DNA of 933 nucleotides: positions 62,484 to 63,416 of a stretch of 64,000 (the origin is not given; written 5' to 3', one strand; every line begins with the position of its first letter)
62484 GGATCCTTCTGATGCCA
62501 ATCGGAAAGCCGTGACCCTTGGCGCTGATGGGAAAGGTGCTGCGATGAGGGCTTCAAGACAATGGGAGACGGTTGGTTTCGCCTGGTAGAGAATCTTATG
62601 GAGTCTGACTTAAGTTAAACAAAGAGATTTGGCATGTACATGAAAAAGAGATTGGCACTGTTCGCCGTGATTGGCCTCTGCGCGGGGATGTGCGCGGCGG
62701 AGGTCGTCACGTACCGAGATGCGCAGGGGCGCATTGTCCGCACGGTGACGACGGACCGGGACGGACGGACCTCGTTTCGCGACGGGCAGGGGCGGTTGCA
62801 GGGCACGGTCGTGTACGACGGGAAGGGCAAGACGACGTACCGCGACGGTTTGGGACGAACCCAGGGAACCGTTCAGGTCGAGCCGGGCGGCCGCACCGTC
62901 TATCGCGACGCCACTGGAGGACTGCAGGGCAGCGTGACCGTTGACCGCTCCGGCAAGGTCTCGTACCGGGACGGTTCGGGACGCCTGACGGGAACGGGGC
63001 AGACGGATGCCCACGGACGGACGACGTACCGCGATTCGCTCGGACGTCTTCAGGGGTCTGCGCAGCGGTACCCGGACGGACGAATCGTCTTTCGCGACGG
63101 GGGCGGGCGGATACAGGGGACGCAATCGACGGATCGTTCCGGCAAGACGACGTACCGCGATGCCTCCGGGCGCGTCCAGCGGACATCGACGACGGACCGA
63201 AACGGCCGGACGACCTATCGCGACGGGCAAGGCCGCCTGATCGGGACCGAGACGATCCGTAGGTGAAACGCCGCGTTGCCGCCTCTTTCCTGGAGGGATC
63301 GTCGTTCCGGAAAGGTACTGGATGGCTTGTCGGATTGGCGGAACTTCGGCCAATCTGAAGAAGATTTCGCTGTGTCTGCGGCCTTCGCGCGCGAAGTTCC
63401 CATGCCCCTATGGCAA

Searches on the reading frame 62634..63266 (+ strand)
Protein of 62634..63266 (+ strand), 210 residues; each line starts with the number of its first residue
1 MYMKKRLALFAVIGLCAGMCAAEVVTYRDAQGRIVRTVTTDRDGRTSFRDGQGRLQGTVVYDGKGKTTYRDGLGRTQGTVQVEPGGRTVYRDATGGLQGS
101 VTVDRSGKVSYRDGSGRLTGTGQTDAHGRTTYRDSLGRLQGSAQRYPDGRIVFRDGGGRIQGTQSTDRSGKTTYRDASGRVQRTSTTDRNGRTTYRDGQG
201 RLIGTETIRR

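Call 3: search_protein_families(library=pfam, proteins=[window:62634-63266:+], max_evalue=1)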
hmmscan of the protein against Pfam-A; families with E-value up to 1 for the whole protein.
window:62634-63266:+ (210 aa): 4 families
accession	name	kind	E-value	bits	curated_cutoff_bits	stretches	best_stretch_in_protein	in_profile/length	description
PF11974.14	bMG3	-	0.00024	21.4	34.9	1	25-54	33-62/103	Bacterial alpha-2-macroglobulin MG3 domain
PF20041.5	DUF6443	-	0.2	12.3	27.8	0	60-83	19-42/137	Domain of unknown function (DUF6443)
PF03640.20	Lipoprotein_15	-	0.42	10.6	24.4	1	75-91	5-21/47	Secreted repeat of unknown function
PF17882.6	SBD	-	0.47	11.2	20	0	44-70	47-72/76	OAA-family lectin sugar binding domain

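Call 5: search_protein_families(library=ncbifam, proteins=[window:62634-63266:+], max_evalue=1)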
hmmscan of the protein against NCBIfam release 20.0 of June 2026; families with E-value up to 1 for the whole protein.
window:62634-63266:+ (210 aa): 5 families
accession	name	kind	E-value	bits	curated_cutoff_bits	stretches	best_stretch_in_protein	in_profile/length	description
TIGR01643.1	YD_repeat_2x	repeat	0.0057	17.1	15.8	1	176-206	2-32/42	YD repeat-containing protein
NF040520.1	Ig_like_BLP2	equivalog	0.0086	14.2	750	1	25-129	280-469/730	Ig-like repeat protein Blp2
NF058648.1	ECF_sub_HI1622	equivalog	0.017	15.1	100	0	19-51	38-70/180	NikL family nickel/cobalt ECF transporter subunit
NF012181.0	MSCRAMM_SdrD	exception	0.05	11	2500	1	24-51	709-736/1379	MSCRAMM family adhesin SdrD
NF006968.0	PRK09441.1-1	equivalog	0.33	9.2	389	0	146-198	430-482/495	alpha-amylase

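Call 6: search_protein_families(library=padloc, proteins=[window:62634-63266:+], max_evalue=1)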
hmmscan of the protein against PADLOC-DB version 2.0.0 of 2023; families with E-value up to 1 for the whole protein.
window:62634-63266:+ (210 aa): 0 families

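Call 7: search_protein_families(library=phrogs, proteins=[window:62634-63266:+], max_evalue=1)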
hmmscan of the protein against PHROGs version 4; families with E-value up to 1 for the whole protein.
window:62634-63266:+ (210 aa): 6 families
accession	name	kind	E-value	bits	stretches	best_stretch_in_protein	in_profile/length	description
phrog_21337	-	unknown function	0.032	15.4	1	19-60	59-100/119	-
phrog_31966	-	unknown function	0.1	13.8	0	102-142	60-101/114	-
phrog_25617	-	unknown function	0.15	13.6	0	28-70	43-85/113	-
phrog_32673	-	unknown function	0.24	12.6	0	171-184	9-22/77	-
phrog_24944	-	unknown function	0.44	11.7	0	164-192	45-72/80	-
phrog_12921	-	unknown function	0.48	11.6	0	91-120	13-42/55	-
